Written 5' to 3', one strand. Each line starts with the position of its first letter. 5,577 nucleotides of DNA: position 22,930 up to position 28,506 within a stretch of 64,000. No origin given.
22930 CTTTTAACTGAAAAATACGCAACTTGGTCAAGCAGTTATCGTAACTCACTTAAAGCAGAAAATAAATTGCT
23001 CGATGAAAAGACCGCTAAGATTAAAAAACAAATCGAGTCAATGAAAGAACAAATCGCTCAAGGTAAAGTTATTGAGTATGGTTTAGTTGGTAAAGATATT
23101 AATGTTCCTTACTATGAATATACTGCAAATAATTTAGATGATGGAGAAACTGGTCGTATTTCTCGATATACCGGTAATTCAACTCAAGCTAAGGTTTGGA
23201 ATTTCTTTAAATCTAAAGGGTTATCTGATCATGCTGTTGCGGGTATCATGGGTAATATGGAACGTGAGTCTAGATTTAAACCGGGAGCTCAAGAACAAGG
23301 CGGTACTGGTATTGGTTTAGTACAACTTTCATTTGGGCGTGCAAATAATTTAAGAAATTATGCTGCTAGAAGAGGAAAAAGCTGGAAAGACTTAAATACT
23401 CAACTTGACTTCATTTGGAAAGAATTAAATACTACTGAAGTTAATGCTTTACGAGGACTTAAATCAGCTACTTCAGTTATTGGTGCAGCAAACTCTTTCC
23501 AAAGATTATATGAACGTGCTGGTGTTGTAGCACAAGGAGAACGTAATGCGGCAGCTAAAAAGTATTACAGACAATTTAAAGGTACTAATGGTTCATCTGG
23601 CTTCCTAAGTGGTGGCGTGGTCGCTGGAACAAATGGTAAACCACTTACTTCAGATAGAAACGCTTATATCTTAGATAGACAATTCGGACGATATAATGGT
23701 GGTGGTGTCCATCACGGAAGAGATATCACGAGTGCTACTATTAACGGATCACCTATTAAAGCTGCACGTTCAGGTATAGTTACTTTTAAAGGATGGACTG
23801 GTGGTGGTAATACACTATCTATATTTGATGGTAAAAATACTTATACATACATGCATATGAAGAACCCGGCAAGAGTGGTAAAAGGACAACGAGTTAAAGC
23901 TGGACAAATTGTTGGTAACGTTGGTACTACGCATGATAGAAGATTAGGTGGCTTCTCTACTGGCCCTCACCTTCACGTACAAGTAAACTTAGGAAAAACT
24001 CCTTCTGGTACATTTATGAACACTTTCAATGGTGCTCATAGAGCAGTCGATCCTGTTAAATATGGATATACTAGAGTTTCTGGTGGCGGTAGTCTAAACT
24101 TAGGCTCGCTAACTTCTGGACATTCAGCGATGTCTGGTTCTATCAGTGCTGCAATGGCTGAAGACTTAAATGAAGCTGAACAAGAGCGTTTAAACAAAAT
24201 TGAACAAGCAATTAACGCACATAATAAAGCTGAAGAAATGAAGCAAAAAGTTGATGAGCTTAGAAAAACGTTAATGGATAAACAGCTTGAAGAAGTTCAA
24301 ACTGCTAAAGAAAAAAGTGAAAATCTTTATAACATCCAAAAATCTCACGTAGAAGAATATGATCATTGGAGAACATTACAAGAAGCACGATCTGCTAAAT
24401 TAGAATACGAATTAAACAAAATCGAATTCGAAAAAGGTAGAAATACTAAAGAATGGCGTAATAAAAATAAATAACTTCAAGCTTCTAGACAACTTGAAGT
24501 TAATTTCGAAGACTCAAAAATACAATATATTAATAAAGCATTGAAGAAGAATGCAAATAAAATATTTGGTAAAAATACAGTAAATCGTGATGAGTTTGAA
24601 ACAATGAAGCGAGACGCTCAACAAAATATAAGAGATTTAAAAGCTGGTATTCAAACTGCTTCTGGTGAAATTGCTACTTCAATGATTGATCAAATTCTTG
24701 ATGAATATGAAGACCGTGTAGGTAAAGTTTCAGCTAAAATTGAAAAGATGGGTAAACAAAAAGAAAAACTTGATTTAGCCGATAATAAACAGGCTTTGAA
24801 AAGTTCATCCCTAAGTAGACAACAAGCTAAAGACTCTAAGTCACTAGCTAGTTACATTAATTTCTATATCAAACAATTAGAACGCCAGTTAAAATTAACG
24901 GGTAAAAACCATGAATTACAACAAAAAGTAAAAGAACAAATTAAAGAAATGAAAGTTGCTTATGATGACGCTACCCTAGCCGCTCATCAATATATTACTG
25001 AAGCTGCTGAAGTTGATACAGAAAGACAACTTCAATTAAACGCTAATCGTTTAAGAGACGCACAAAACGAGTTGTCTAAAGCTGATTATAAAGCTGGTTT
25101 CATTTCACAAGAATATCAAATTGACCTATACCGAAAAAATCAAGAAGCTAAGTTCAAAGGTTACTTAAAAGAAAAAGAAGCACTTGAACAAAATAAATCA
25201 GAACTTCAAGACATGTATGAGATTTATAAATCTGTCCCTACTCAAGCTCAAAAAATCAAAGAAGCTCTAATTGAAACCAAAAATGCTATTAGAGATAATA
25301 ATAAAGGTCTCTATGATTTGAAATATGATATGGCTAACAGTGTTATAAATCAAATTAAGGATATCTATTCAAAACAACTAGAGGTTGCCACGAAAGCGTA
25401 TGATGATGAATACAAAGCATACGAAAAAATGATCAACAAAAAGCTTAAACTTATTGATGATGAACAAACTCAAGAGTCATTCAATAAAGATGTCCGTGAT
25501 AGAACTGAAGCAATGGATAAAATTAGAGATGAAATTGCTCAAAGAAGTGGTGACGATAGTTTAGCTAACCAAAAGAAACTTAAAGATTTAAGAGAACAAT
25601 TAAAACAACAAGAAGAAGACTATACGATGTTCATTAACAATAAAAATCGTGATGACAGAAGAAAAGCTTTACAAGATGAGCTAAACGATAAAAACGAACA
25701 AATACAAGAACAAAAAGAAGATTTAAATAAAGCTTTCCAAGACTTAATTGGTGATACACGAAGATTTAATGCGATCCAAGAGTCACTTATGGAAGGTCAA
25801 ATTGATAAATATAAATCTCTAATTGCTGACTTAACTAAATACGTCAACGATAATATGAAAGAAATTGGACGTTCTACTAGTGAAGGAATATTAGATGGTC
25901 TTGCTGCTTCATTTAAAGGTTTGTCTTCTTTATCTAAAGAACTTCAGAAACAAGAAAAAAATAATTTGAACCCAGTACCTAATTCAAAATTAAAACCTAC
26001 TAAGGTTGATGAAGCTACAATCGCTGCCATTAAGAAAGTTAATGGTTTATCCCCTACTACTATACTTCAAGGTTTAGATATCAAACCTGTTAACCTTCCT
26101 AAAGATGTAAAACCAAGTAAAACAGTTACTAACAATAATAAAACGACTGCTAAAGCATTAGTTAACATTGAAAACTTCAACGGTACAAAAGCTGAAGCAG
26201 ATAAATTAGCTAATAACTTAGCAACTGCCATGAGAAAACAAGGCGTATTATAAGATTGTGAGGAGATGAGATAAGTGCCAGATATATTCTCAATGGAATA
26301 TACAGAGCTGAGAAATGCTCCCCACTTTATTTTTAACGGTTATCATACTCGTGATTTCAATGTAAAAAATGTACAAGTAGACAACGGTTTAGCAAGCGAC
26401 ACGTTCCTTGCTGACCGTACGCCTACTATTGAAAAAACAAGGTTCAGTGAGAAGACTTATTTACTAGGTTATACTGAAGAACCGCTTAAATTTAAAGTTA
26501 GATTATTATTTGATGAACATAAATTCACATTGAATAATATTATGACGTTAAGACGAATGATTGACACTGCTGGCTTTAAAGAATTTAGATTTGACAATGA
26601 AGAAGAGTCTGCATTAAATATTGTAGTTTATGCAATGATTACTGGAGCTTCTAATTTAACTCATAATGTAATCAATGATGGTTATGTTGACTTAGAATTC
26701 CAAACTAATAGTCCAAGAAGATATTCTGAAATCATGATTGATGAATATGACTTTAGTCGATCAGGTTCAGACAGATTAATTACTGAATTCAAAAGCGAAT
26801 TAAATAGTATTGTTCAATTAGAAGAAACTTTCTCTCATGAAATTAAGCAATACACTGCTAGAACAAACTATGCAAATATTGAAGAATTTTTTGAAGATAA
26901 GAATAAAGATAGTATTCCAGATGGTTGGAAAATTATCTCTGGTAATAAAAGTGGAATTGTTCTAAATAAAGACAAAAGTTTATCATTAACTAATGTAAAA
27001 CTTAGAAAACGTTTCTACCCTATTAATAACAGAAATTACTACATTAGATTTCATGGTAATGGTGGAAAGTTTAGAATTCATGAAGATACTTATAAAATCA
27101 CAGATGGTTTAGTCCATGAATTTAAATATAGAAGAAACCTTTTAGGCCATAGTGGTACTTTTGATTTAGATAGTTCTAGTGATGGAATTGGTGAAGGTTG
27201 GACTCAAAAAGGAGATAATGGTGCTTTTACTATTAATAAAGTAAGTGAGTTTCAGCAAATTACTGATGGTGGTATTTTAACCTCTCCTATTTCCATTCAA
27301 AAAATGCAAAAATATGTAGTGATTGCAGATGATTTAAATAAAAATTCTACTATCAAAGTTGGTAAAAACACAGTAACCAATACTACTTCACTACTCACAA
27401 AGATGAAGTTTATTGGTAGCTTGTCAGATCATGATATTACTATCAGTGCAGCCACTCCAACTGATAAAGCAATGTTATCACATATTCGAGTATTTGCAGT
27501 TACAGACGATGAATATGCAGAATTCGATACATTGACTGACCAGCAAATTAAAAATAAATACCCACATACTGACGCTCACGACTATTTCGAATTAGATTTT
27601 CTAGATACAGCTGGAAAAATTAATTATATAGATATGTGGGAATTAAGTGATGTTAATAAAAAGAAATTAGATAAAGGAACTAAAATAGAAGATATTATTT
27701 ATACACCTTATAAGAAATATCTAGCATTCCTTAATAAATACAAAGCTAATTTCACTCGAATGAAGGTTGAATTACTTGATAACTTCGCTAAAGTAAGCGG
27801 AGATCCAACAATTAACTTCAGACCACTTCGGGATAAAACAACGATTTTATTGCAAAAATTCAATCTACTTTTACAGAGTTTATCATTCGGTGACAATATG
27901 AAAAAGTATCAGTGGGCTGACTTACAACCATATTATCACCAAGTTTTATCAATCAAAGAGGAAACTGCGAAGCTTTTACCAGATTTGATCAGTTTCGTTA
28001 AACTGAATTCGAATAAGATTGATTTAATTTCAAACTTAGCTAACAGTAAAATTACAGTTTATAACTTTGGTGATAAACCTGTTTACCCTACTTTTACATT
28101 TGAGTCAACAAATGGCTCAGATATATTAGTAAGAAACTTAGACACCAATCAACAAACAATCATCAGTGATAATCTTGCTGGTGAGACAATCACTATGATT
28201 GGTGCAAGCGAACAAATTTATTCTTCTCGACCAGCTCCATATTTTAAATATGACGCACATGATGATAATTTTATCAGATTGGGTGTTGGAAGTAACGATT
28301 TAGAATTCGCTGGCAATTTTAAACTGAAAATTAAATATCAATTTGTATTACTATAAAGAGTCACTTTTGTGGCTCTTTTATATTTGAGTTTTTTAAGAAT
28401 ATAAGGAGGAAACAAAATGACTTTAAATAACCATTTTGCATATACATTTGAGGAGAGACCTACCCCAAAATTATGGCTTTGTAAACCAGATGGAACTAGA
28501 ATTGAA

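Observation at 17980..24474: The tape measure protein carries two different muralytic domains (a tail-lysozyme-like domain and an M23 peptidase domain)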

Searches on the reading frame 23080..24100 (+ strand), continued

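Call 68: fold_search(model_id=the predicted structure, library=pdb)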
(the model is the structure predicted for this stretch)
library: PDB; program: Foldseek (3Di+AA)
matches with E <= 10: 397; with E <= 0.001: 52
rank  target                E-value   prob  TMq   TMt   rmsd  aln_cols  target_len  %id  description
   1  3csq_D                5.4e-14  1.00  0.34  0.35  14.5       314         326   22  Crystal and cryoEM structural studies of a cell wall degrading enzyme in the bacteriophage phi29 tail (released 2008-07-01)
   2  3csq_A                5.5e-13  1.00  0.34  0.36  13.6       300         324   22  Crystal and cryoEM structural studies of a cell wall degrading enzyme in the bacteriophage phi29 tail (released 2008-07-01)
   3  4qpb_B                3.5e-09  1.00  0.33  0.79   3.3       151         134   30  Catalytic domain of the antimicrobial peptidase lysostaphin from Staphylococcus simulans crystallized in the absence o (released 2014-07-09)
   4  2b13_A                4.1e-09  1.00  0.32  0.77   3.7       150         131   33  Truncated S. aureus LytM, P41 crystal form (released 2006-01-10)
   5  4zyb_A                7.0e-09  1.00  0.31  0.75   2.6       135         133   34  High resolution structure of M23 peptidase LytM with substrate analogue (released 2015-10-21)
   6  4lxc_B                8.3e-09  1.00  0.31  0.44   4.8       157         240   30  The antimicrobial peptidase lysostaphin from Staphylococcus simulans (released 2014-07-09)
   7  4zyb_B                1.0e-08  1.00  0.30  0.74   3.1       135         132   36  High resolution structure of M23 peptidase LytM with substrate analogue (released 2015-10-21)
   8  4qpb_A                1.1e-08  1.00  0.31  0.76   2.9       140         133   33  Catalytic domain of the antimicrobial peptidase lysostaphin from Staphylococcus simulans crystallized in the absence o (released 2014-07-09)
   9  9k2v_A                1.2e-08  1.00  0.28  0.12  29.1       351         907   16  Cyanophage A4 pre-ejectosome (released 2025-04-09)
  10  2b0p_A                1.4e-08  1.00  0.30  0.74   3.3       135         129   34  truncated S. aureus LytM, P212121 crystal form (released 2006-01-10)
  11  4lxc_D                1.6e-08  1.00  0.34  0.46   4.5       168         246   32  The antimicrobial peptidase lysostaphin from Staphylococcus simulans (released 2014-07-09)
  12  3nyy                  1.9e-08  1.00  0.35  0.47  13.4       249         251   21  Crystal structure of a putative glycyl-glycine endopeptidase lytM (RUMGNA_02482) from Ruminococcus gnavus ATCC 29149 at  (released 2010-09-15)
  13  1qwy                  2.5e-08  1.00  0.30  0.44   2.3       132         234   33  Latent LytM at 1.3 A resolution (released 2004-01-20)
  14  5j1l_C                3.8e-08  1.00  0.29  0.58   3.3       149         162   27  Crystal structure of Csd1-Csd2 dimer I (released 2016-10-19)
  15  6ue4_B                5.0e-08  1.00  0.32  0.31   5.0       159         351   23  ShyA Endopeptidase from Vibrio cholerae (Closed form) (released 2020-05-27)
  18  2b44_A                7.1e-08  1.00  0.29  0.73   3.1       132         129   35  Truncated S. aureus LytM, P 32 2 1 crystal form (released 2006-01-10)
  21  2hsi_A                9.0e-08  1.00  0.27  0.40   8.2       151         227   28  Crystal structure of putative peptidase M23 from pseudomonas aeruginosa, New York Structural Genomics Consortium (released 2006-08-08)
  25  2hsi_B                1.6e-07  1.00  0.28  0.40   8.2       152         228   28  Crystal structure of putative peptidase M23 from pseudomonas aeruginosa, New York Structural Genomics Consortium (released 2006-08-08)
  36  3csr                  4.8e-07  1.00  0.34  0.68   5.4       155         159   28  Crystal and cryoEM structural studies of a cell wall degrading enzyme in the bacteriophage phi29 tail (released 2008-07-01)
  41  2gu1                  1.6e-06  1.00  0.30  0.32   3.4       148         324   26  Crystal structure of a zinc containing peptidase from vibrio cholerae (released 2006-07-04)
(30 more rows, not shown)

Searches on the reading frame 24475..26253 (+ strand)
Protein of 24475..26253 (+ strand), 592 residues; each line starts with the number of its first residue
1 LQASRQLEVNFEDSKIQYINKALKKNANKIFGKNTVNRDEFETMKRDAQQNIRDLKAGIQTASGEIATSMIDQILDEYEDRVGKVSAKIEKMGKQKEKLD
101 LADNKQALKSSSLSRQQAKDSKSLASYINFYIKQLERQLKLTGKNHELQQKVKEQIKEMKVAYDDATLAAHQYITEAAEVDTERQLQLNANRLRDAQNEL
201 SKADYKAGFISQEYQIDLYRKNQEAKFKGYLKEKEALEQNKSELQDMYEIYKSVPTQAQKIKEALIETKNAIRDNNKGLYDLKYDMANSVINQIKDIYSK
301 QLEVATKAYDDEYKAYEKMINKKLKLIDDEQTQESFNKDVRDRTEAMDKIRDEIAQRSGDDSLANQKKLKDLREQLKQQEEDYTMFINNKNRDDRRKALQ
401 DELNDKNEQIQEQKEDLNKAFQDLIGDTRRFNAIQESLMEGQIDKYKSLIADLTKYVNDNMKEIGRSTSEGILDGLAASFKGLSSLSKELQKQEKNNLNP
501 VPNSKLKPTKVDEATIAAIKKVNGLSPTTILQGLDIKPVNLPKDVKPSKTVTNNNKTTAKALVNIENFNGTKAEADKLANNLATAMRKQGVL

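Call 21: search_protein_families(library=pfam, proteins=[window:24475-26253:+], max_evalue=0.01)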
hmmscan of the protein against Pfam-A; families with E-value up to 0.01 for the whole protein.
window:24475-26253:+ (592 aa): 0 families

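Call 44: search_protein_families(library=phrogs, proteins=[window:24475-26253:+], max_evalue=0.001)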
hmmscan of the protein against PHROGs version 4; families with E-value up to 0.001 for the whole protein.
window:24475-26253:+ (592 aa): 2 families
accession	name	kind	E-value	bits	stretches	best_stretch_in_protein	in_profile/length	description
phrog_4211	-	tail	8.8e-129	432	1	6-592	2035-2550/2625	tail length tape measure protein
phrog_10871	-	tail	2.8e-05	22.7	1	185-533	1671-2023/2054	tail length tape measure protein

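Call 64: search_protein_families(library=ncbifam, proteins=[window:24475-26253:+], max_evalue=0.001)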
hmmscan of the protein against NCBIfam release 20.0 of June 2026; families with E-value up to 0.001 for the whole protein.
window:24475-26253:+ (592 aa): 0 families

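Call 69: find_encoding_contigs(protein=window:24604-26253:+, flank=8000, max_places=6)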
Protein window:24604-26253:+ (549 aa): 4 contigs read that carry it; 2 places shown.
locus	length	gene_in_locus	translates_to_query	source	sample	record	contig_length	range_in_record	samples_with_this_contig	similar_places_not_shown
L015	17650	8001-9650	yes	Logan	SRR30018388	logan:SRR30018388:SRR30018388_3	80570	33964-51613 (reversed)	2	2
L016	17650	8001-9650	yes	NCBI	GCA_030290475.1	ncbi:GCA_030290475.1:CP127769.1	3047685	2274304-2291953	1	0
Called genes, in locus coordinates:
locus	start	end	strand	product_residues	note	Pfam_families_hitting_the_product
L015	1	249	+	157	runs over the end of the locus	PF27376:YomN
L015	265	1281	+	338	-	PF13495:Phage_int_SAM_4, PF00589:Phage_integrase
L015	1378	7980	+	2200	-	PF10145:PhageMin_Tail, PF18013:Phage_lysozyme2, PF01551:Peptidase_M23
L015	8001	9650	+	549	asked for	-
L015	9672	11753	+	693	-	PF20195:DUF6558, PF20753:DUF6558_C (weak)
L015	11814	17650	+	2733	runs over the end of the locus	PF24049:YOMG_N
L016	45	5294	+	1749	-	PF10145:PhageMin_Tail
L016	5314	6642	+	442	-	PF18013:Phage_lysozyme2, PF01551:Peptidase_M23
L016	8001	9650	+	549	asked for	-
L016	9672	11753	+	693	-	PF20195:DUF6558, PF20753:DUF6558_C (weak)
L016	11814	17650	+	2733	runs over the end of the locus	PF24049:YOMG_N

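Call 80: search_protein_families(library=pfam, proteins=[L016:6974-7840:-], max_evalue=0.001)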
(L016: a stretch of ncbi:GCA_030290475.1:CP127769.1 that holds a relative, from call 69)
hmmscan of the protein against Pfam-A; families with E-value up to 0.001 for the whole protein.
L016:6974-7840:- (288 aa): 2 families
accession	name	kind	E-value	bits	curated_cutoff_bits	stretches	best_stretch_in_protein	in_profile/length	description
PF00872.24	Transposase_mut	-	5.5e-124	414.3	21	1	1-279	1-278/379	Transposase, Mutator family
PF10551.15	MULE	-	5.4e-08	33.6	27.6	1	187-261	20-99/99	MULE transposase domain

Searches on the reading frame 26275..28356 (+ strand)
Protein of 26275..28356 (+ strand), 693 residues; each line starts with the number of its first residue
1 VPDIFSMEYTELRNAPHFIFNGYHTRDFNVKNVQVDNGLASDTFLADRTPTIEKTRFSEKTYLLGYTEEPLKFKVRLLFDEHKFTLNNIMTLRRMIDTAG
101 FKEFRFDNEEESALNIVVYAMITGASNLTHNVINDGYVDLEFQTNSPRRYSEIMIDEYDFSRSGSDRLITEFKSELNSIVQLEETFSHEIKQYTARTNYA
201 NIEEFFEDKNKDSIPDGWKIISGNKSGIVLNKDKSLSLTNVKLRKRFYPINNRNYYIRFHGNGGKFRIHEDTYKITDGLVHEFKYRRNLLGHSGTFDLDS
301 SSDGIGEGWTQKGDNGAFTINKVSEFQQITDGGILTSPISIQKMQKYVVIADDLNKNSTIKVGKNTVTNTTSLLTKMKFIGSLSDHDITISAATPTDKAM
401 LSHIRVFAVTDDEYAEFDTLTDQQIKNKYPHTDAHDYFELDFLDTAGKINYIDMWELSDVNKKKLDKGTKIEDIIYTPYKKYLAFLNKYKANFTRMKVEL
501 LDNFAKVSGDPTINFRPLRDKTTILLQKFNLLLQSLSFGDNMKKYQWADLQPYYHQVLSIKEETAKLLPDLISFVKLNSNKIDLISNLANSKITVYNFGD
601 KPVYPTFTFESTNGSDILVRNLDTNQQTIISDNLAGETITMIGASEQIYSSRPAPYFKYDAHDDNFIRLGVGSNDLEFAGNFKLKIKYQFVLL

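Call 21: search_protein_families(library=pfam, proteins=[window:26275-28356:+], max_evalue=0.01)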
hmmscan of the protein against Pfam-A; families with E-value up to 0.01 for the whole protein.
window:26275-28356:+ (693 aa): 1 family
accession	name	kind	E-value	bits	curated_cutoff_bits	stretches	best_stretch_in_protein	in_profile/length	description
PF20753.2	DUF6558_C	-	4.1e-08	33.9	24.4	1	588-688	14-119/119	Phage tail C-terminal domain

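Call 44: search_protein_families(library=phrogs, proteins=[window:26275-28356:+], max_evalue=0.001)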
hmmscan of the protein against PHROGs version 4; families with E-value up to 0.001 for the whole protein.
window:26275-28356:+ (693 aa): 3 families
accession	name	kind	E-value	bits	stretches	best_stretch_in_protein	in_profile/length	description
phrog_15588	-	unknown function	0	1636.5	1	7-693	1-687/687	-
phrog_20852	-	unknown function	6.8e-08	33.7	1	592-691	111-210/214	-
phrog_13022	-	unknown function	5.2e-06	25.7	1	323-434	224-314/933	-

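Call 70: find_encoding_contigs(protein=window:26275-28356:+, flank=10000, max_places=10)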
Protein window:26275-28356:+ (693 aa): 24 contigs read that carry it; 4 places shown.
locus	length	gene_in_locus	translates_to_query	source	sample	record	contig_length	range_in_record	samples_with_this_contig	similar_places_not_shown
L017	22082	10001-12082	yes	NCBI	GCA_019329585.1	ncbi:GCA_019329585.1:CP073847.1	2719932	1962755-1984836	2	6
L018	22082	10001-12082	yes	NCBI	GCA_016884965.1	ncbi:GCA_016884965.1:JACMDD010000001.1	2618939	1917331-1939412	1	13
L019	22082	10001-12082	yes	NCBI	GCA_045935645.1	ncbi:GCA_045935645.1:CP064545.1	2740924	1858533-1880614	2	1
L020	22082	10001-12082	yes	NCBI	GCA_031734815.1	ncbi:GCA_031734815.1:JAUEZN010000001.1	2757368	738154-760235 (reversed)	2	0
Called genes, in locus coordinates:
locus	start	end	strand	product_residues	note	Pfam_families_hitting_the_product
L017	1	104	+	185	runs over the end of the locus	PF27287:YomO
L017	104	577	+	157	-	PF27376:YomN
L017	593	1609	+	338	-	PF13495:Phage_int_SAM_4, PF00589:Phage_integrase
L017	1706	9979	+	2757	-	PF10145:PhageMin_Tail, PF18013:Phage_lysozyme2, PF01551:Peptidase_M23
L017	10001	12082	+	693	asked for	PF20195:DUF6558, PF20753:DUF6558_C (weak)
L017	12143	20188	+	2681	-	PF24049:YOMG_N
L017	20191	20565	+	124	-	-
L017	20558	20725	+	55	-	-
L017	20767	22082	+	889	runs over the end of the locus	PF13884:Peptidase_S74 (weak)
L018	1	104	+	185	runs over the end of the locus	PF27287:YomO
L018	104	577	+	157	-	PF27376:YomN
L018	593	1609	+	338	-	PF13495:Phage_int_SAM_4, PF00589:Phage_integrase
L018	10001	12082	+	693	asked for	PF20195:DUF6558, PF20753:DUF6558_C (weak)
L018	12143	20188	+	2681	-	PF24049:YOMG_N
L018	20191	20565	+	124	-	-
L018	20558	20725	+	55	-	-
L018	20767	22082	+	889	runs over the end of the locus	PF13884:Peptidase_S74 (weak)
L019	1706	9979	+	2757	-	PF10145:PhageMin_Tail, PF18013:Phage_lysozyme2, PF01551:Peptidase_M23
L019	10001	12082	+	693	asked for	PF20195:DUF6558, PF20753:DUF6558_C (weak)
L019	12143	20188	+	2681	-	PF24049:YOMG_N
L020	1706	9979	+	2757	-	PF10145:PhageMin_Tail, PF18013:Phage_lysozyme2, PF01551:Peptidase_M23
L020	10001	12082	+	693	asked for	PF20195:DUF6558, PF20753:DUF6558_C (weak)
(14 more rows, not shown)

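Call 73: list_cluster_members(proteins=[L017:1706-9979:+, window:26275-28356:+])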
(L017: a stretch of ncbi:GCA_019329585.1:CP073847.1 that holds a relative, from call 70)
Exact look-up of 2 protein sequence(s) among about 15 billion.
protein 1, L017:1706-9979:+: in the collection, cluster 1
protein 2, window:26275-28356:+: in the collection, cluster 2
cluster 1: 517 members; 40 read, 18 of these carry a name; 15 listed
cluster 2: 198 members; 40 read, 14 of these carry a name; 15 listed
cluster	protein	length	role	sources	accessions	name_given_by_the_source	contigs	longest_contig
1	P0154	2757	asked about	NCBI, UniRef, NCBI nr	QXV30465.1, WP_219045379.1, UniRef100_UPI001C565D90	phage tail tape measure protein [Staphylococcus epidermidis] | phage tail tape measure protein n=1 Tax=Staphylococcus epidermidis TaxID=1282 ...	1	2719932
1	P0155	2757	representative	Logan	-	-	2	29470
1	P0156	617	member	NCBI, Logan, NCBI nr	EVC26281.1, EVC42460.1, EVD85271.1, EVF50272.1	phage tail tape measure protein [Staphylococcus aureus]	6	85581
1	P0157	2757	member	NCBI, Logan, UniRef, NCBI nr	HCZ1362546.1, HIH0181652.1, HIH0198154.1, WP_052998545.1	TPA: phage tail tape measure protein [Staphylococcus aureus] | phage tail tape measure protein n=1 Tax=Staphylococcus aureus TaxID=1280 ... | phage tail tape measure protein [Staphylococcus aureus]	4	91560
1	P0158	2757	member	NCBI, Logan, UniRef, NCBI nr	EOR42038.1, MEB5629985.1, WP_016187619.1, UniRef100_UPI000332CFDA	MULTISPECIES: phage tail tape measure protein [Staphylococcus] | phage tail tape measure protein n=1 Tax=Staphylococcus TaxID=1279 RepID=UPI000332CFDA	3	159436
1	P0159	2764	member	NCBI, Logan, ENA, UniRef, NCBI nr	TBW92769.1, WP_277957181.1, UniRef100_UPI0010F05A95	phage tail tape measure protein [Staphylococcus hominis] | phage tail tape measure protein n=1 Tax=Staphylococcus hominis TaxID=1290 ...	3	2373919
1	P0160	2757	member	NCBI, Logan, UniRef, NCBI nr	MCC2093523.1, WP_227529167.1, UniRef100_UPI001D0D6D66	phage tail tape measure protein [Staphylococcus haemolyticus] | phage tail tape measure protein n=1 Tax=Staphylococcus haemolyticus TaxID=1283 ...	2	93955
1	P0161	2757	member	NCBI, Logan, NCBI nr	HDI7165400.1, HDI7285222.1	TPA: phage tail tape measure protein [Staphylococcus aureus] | phage tail tape measure protein [Staphylococcus aureus]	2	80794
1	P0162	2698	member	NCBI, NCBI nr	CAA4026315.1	phage tail tape measure protein [Staphylococcus aureus]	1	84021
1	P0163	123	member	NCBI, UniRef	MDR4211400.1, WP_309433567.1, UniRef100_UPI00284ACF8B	hypothetical protein, partial [Bacillus thuringiensis] | hypothetical protein n=1 Tax=Bacillus thuringiensis TaxID=1428 RepID=UPI00284ACF8B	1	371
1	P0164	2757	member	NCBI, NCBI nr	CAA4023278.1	phage tail tape measure protein [Staphylococcus aureus]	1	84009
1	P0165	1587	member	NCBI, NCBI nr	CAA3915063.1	phage tail tape measure protein [Staphylococcus aureus]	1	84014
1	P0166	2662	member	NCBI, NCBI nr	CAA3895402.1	phage tail tape measure protein [Staphylococcus aureus]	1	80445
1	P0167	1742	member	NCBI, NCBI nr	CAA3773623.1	phage tail tape measure protein [Staphylococcus aureus]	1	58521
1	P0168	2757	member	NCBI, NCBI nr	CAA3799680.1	phage tail tape measure protein [Staphylococcus aureus]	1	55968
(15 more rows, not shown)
